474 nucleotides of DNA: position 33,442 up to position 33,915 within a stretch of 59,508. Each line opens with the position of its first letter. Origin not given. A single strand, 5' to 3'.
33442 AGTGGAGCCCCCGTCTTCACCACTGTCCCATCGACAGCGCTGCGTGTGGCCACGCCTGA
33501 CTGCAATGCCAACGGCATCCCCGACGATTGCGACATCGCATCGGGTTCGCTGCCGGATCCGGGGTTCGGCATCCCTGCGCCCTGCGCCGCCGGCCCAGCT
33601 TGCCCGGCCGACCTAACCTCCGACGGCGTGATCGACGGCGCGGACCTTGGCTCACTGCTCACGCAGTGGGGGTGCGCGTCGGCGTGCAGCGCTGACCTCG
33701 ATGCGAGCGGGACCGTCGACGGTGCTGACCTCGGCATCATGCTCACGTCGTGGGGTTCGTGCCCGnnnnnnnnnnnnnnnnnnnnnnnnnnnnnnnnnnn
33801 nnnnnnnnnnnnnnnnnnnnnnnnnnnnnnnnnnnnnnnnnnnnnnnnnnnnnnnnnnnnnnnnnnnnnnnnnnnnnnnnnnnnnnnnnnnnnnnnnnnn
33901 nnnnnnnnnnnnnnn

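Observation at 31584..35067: Conserved palindromic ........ element at the same distance upstream of both large PA14/dockerin-tagged genes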

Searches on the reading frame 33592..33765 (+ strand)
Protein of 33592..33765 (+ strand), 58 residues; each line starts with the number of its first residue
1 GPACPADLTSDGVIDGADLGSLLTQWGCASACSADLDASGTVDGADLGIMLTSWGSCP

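Call 23: find_related_loci(query=A1, collection=genome_contigs, flank=10000)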
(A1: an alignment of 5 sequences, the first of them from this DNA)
Query A1 (58 aa) in genome_contigs; peptide patterns used: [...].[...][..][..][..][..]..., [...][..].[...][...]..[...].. (x = any residue, [..] = any of these).
597 stretches matched a pattern (row limit reached: there are more); 441 encode a relative of the query (tblastn E <= 1e-3); the best 80 are kept; 80 distinct loci.
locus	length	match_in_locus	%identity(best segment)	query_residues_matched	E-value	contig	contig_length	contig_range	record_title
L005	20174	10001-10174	98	1-58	3e-32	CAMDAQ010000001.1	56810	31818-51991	MAG: Singulisphaera sp. GP187 isolate ME-21oct19-3 genome assembly, contig: ME-21oct19-C670, whole genome shotgun sequen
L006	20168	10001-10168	67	2-58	1e-18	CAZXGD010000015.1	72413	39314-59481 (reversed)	MAG TPA_asm: uncultured Isosphaeraceae bacterium isolate SRP287453_co1_206 genome assembly, contig: NODE_507_length_7241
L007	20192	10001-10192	63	3-58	9e-19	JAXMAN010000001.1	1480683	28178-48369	MAG: Phycisphaerales bacterium isolate STL-PLA11 C1.51.fa-1, whole genome shotgun sequence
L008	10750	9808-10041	67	2-58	1e-18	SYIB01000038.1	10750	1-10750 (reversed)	MAG: Planctomycetia bacterium isolate F1-60-MAGs145 F1-60__c55512, whole genome shotgun sequence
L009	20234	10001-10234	67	2-58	1e-18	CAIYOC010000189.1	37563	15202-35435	uncultured bacterium isolate Loclat_bin-16982 genome assembly, contig: bin-16982:189/283, whole genome shotgun sequence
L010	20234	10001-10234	67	2-58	1e-18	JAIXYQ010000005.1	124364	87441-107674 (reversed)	MAG: Planctomycetaceae bacterium isolate D8_MAG_00020 pond_D8_MAG_00020_000000000004, whole genome shotgun sequence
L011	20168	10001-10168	62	3-57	3e-18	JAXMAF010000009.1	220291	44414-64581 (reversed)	MAG: Phycisphaerales bacterium isolate STL-PLA3 C3.153.fa-9, whole genome shotgun sequence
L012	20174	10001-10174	65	2-57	4e-18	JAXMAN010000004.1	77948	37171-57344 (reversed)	MAG: Phycisphaerales bacterium isolate STL-PLA11 C1.51.fa-4, whole genome shotgun sequence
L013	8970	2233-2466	63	2-58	5e-18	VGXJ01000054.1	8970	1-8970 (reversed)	MAG: Phycisphaerae bacterium isolate M_surface_10_m1_294 M_surface_10_m1_294_Ga0194123_10009745, whole genome shotgun se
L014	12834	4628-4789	64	4-58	7e-18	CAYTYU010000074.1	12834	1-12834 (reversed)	MAG TPA_asm: uncultured Chitinophaga sp. isolate binchicken_co113_114 genome assembly, contig: NODE_5734_length_12834_co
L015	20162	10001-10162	63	4-57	9e-18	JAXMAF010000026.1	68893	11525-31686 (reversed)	MAG: Phycisphaerales bacterium isolate STL-PLA3 C3.153.fa-26, whole genome shotgun sequence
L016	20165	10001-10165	66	2-57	1e-17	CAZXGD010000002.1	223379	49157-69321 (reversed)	MAG TPA_asm: uncultured Isosphaeraceae bacterium isolate SRP287453_co1_206 genome assembly, contig: NODE_30_length_22337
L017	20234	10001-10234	61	4-57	1e-17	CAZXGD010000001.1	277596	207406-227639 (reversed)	MAG TPA_asm: uncultured Isosphaeraceae bacterium isolate SRP287453_co1_206 genome assembly, contig: NODE_18_length_27759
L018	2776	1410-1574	61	2-58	2e-17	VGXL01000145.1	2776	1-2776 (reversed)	MAG: Phycisphaerae bacterium isolate M_DeepCast_65m_m2_009 M_DeepCast_65m_m2_009_Ga0194120_10062792, whole genome shotgu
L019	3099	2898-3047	62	3-57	2e-17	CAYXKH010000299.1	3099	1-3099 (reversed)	MAG TPA_asm: uncultured Isosphaeraceae bacterium isolate SRP128246_co1_303 genome assembly, contig: NODE_92180_length_30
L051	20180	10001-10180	63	3-58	2e-15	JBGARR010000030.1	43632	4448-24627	MAG: Phycisphaerales bacterium isolate MAG_MBR_H10.25 MBRH10-25_opera_contig_3194, whole genome shotgun sequence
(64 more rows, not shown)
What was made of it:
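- Tried and rejected: I fetched 80 dockerin loci (call 23).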

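Call 62: search_protein_families(library=pfam, proteins=[L051:12883-14184:+], max_evalue=0.001)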
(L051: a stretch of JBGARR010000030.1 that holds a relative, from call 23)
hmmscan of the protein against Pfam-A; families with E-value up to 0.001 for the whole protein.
L051:12883-14184:+ (433 aa): 0 families
